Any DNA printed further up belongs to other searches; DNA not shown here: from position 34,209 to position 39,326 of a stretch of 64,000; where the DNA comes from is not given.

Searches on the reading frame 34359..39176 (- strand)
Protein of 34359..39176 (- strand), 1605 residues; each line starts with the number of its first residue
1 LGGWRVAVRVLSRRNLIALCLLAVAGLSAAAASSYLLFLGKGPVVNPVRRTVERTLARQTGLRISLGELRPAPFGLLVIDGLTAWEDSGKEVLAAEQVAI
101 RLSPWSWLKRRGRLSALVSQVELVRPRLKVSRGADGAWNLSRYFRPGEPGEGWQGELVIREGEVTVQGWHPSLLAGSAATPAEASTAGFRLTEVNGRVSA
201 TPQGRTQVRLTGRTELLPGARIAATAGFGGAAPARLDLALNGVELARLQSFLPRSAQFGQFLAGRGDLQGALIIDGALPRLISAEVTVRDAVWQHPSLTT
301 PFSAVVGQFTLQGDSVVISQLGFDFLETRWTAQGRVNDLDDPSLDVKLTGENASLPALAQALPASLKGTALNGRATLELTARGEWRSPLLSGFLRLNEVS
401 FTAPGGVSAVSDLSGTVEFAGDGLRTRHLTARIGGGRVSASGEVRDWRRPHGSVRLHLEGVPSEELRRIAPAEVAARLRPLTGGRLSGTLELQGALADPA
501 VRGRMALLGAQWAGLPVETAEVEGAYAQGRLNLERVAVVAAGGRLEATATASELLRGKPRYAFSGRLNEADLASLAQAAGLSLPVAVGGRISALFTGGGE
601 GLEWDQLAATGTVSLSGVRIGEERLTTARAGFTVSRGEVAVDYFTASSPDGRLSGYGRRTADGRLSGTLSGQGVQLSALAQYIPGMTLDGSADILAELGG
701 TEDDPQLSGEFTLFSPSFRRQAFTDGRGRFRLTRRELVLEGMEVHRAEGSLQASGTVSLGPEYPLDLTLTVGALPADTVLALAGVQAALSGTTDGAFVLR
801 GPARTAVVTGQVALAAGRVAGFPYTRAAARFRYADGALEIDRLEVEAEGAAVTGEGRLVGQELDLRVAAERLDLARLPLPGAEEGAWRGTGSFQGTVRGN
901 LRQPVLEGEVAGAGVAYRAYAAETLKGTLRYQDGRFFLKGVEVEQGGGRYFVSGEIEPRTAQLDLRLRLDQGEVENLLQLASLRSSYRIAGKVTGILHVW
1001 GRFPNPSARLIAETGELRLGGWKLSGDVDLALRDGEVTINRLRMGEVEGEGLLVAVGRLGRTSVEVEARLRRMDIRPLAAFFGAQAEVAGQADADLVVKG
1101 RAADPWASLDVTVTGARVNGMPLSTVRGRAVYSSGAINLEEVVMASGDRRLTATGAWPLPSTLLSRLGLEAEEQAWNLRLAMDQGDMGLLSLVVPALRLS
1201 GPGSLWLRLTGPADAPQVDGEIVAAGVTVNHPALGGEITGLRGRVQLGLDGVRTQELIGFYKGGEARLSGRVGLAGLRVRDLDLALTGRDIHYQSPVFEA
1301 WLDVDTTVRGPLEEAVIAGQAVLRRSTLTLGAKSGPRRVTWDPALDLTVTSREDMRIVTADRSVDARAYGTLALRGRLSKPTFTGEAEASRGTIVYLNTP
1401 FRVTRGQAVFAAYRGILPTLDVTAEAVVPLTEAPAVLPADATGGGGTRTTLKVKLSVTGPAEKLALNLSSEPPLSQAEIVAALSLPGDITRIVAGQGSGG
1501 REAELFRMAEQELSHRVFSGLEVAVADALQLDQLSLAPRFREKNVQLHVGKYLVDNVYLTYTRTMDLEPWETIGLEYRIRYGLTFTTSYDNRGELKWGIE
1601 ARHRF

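Call 14: search_protein_families(library=pfam, proteins=[window:34359-39176:-], max_evalue=0.001)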
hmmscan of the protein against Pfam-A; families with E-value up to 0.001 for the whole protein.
window:34359-39176:- (1605 aa): 3 families
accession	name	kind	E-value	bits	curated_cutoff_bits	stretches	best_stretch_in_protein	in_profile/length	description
PF04357.19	TamB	-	2.9e-44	152.3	22.4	2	1262-1593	9-369/381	TamB, inner membrane protein subunit of TAM complex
PF05359.17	DUF748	-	1.4e-13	50.3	50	1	44-295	34-279/1037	Domain of Unknown Function (DUF748)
PF13116.12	YhdP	-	2.7e-12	45.9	46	0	11-110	8-103/1224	YhdP protein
